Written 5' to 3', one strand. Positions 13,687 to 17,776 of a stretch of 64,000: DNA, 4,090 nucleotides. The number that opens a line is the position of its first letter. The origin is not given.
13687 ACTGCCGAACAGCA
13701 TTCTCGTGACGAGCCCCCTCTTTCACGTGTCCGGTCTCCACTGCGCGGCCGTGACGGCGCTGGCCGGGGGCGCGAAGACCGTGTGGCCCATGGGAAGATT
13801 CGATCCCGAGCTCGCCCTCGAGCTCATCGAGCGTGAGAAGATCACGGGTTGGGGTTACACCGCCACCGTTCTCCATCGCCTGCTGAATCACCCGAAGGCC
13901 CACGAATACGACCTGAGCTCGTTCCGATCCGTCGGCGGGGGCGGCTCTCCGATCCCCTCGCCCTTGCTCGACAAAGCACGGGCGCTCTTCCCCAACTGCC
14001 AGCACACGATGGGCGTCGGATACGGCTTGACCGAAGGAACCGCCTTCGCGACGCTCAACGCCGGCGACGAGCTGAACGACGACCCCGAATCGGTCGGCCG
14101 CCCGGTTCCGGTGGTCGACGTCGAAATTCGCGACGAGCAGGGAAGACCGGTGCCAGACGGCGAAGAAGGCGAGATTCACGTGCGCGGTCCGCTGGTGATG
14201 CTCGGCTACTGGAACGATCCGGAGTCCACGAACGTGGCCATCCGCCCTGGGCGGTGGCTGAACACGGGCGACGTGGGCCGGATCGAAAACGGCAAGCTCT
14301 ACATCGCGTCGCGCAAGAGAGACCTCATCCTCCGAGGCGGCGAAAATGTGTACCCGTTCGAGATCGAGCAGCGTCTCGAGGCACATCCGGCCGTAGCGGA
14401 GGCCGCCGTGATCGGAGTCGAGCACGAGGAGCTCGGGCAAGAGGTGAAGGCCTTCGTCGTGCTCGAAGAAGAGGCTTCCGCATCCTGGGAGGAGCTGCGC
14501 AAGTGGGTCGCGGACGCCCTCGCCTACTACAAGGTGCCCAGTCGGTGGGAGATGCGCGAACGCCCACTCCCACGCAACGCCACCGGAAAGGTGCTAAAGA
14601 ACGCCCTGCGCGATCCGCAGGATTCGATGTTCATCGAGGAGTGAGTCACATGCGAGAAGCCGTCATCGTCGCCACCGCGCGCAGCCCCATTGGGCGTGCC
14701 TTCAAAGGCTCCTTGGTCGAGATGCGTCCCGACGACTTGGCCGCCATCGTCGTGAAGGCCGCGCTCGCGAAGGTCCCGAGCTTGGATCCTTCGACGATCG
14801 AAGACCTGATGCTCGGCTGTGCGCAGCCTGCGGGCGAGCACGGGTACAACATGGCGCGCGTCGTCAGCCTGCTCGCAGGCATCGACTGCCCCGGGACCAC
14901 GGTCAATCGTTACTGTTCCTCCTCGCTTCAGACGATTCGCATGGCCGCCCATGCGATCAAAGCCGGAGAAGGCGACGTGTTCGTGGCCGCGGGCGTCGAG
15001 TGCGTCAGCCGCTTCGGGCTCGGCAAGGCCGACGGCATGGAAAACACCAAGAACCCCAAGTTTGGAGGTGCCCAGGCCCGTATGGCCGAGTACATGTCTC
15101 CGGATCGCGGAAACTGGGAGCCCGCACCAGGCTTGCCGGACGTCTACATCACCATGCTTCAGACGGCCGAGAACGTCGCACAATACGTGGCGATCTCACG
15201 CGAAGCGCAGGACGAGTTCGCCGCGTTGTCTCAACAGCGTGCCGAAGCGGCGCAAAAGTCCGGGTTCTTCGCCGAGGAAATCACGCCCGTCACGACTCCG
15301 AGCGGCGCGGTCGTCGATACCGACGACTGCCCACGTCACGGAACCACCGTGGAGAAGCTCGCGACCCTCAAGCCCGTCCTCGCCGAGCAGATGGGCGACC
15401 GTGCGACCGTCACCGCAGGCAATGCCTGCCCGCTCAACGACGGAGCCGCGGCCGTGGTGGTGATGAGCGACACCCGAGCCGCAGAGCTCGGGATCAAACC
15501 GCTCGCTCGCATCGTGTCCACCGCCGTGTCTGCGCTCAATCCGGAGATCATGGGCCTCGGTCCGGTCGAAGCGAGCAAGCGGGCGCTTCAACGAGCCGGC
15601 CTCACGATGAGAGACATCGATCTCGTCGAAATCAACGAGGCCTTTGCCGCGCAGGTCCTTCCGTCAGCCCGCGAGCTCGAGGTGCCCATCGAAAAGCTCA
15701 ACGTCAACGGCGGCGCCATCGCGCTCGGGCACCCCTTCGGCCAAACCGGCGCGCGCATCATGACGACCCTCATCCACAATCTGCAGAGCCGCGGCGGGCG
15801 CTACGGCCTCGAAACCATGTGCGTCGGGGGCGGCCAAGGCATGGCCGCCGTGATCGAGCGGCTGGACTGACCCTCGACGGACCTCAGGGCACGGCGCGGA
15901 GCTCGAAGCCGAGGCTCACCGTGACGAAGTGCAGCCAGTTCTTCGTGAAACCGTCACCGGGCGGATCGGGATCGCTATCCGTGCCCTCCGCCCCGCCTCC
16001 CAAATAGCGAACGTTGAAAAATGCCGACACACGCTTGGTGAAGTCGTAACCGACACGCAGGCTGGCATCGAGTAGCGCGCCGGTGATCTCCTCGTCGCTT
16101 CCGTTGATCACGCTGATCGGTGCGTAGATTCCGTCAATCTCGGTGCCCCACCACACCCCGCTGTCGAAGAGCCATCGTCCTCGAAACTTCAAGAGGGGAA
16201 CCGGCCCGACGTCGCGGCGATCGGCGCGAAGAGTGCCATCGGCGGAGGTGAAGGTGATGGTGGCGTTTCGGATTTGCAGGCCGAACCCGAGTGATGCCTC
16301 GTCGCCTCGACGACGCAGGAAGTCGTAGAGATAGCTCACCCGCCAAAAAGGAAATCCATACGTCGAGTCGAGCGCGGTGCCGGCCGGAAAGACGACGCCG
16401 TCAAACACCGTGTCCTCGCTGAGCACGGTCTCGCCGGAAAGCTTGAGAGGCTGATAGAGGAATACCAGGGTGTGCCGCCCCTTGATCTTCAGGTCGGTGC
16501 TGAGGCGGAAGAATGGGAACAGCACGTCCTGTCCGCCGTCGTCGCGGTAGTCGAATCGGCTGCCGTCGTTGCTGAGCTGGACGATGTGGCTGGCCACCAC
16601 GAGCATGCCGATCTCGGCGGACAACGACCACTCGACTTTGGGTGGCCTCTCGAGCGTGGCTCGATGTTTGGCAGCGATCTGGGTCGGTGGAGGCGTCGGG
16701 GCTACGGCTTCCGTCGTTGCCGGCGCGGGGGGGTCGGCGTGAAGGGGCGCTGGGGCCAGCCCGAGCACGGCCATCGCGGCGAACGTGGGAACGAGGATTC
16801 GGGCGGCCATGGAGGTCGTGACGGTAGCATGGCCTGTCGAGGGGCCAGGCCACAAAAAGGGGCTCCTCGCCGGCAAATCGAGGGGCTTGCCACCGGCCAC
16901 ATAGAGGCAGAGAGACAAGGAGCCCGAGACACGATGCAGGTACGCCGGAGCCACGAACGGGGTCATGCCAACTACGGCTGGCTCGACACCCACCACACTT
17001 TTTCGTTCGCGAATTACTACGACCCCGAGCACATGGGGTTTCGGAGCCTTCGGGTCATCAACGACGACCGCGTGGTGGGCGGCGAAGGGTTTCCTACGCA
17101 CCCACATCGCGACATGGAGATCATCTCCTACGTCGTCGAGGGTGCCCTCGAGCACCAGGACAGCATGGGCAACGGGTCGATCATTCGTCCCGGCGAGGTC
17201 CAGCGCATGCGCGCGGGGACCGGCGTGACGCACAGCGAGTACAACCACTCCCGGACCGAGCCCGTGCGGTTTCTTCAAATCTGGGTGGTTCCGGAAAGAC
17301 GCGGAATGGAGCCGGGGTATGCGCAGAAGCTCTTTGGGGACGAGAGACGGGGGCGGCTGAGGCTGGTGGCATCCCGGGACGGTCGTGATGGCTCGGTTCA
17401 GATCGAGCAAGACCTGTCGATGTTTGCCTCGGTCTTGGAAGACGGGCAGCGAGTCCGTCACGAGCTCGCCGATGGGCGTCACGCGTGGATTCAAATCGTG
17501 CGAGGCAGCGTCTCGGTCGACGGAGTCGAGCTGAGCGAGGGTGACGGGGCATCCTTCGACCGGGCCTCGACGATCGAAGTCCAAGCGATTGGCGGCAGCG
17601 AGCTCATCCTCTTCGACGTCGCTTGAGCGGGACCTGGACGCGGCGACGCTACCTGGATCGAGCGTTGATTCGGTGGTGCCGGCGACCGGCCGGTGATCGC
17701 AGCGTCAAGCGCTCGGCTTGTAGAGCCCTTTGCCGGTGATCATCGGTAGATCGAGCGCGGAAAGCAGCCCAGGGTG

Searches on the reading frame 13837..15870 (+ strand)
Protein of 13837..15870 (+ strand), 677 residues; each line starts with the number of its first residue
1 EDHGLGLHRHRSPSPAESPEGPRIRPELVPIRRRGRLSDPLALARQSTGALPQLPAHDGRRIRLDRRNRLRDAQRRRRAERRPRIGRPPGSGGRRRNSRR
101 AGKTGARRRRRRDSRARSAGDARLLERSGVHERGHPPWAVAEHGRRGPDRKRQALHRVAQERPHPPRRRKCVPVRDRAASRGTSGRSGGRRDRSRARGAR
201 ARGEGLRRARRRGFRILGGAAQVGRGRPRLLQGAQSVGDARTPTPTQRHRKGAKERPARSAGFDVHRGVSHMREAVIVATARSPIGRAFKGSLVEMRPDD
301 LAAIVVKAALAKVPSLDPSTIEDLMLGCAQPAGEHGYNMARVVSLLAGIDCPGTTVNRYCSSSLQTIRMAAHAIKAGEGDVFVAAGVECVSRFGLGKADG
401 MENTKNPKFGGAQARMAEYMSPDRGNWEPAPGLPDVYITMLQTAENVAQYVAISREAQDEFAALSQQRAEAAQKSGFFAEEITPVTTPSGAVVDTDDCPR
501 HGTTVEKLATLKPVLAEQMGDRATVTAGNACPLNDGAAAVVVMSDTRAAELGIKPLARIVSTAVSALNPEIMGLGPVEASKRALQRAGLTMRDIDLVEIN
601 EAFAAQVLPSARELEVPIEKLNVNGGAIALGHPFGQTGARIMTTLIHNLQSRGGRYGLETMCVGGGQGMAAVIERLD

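Call 29: search_protein_families(library=pfam, proteins=[window:13837-15870:+], max_evalue=0.0001)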
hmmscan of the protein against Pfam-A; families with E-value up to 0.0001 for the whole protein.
window:13837-15870:+ (677 aa): 4 families
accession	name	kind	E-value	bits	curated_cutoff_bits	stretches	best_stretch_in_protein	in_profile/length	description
PF00108.29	Thiolase_N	-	6.3e-63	213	26.4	1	276-545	2-259/260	Thiolase, N-terminal domain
PF02803.24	Thiolase_C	-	2.9e-50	169.5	27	1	554-675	2-123/123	Thiolase, C-terminal domain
PF00109.32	ketoacyl-synt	-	9.9e-07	29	20.8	1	339-392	153-207/252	Beta-ketoacyl synthase, N-terminal domain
PF22691.2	Thiolase_C_1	-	9.6e-05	22.6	28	0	575-611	19-55/144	Thiolase C-terminal domain-like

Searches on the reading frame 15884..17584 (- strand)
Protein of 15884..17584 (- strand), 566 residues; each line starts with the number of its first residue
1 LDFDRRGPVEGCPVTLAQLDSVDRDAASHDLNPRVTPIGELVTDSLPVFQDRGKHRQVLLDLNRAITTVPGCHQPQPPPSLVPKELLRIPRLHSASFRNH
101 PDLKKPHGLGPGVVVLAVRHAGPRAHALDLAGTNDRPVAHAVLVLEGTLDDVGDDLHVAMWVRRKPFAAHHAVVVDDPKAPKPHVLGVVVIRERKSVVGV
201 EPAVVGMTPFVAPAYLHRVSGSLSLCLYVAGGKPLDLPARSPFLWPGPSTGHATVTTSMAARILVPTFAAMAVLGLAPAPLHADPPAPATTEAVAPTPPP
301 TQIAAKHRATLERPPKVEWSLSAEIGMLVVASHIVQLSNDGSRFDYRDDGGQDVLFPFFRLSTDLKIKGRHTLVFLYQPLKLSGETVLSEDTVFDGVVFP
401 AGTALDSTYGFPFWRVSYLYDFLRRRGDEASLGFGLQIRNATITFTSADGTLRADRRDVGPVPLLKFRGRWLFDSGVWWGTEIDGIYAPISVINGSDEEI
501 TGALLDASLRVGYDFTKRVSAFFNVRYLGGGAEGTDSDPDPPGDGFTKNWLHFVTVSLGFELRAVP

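Call 27: search_protein_families(library=pfam, proteins=[window:15884-17584:-], max_evalue=0.0001)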
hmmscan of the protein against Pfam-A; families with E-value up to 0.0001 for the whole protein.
window:15884-17584:- (566 aa): 0 families

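Call 73: search_protein_families(library=ncbifam, proteins=[window:15884-17584:-], max_evalue=1e-30)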
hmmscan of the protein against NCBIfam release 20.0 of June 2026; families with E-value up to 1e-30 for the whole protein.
window:15884-17584:- (566 aa): 0 families

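Call 85: find_related_loci(query=window:15884-17584:-, collection=metagenome_contigs, flank=10000)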
Query window:15884-17584:- (566 aa) in metagenome_contigs; peptide patterns used: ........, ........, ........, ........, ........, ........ (x = any residue, [..] = any of these).
599 stretches matched a pattern (row limit reached: there are more); 428 encode a relative of the query (tblastn E <= 1e-3); the best 80 are kept; 80 distinct loci.
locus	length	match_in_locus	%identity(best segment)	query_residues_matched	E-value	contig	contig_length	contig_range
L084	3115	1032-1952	73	256-565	1e-156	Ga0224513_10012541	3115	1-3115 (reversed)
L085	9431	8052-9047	69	231-565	1e-148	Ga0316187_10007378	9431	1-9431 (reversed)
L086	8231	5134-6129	69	231-565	3e-148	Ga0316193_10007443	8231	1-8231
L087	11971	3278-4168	75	269-565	1e-147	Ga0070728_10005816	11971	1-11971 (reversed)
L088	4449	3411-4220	80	296-565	3e-151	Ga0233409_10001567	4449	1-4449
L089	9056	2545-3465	72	256-565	2e-146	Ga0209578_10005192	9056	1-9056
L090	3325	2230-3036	80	297-565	4e-152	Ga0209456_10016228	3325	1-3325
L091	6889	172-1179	68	238-565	1e-145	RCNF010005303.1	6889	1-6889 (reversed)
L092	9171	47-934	74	270-565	5e-144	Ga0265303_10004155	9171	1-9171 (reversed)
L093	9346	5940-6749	80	296-565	2e-143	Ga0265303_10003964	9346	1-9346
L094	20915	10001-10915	74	259-565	2e-143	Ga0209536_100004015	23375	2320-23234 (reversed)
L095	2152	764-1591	78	292-565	1e-153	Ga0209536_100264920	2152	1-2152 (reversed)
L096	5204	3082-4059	70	244-565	1e-144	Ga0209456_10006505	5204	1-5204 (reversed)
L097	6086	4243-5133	73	269-565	1e-143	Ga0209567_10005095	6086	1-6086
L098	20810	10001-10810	80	296-565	4e-143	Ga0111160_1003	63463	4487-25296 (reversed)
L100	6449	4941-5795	75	278-562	5e-143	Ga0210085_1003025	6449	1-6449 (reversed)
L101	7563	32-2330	75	99-562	1e-142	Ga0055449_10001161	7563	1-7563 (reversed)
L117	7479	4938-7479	74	1-545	3e-134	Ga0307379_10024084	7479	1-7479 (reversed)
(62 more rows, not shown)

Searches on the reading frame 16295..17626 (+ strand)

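Call 88: search_protein_families(library=pfam, proteins=[window:16295-17626:+], max_evalue=0.01)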
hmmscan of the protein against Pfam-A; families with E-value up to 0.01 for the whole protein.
window:16295-17626:+ (443 aa): 4 families
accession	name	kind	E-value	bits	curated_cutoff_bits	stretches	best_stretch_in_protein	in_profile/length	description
PF02678.22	Pirin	-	1.7e-36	124.9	26.1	1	219-331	5-108/108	Pirin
PF17954.7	Pirin_C_2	-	6.6e-26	90.8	22.9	1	357-442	1-86/86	Quercetinase C-terminal cupin domain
PF07883.17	Cupin_2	-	2.4e-05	24.4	27.2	1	262-329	7-69/70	Cupin domain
PF16573.10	CLP1_N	-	0.008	16.7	22.3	0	381-437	2-58/92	N-terminal beta-sandwich domain of polyadenylation factor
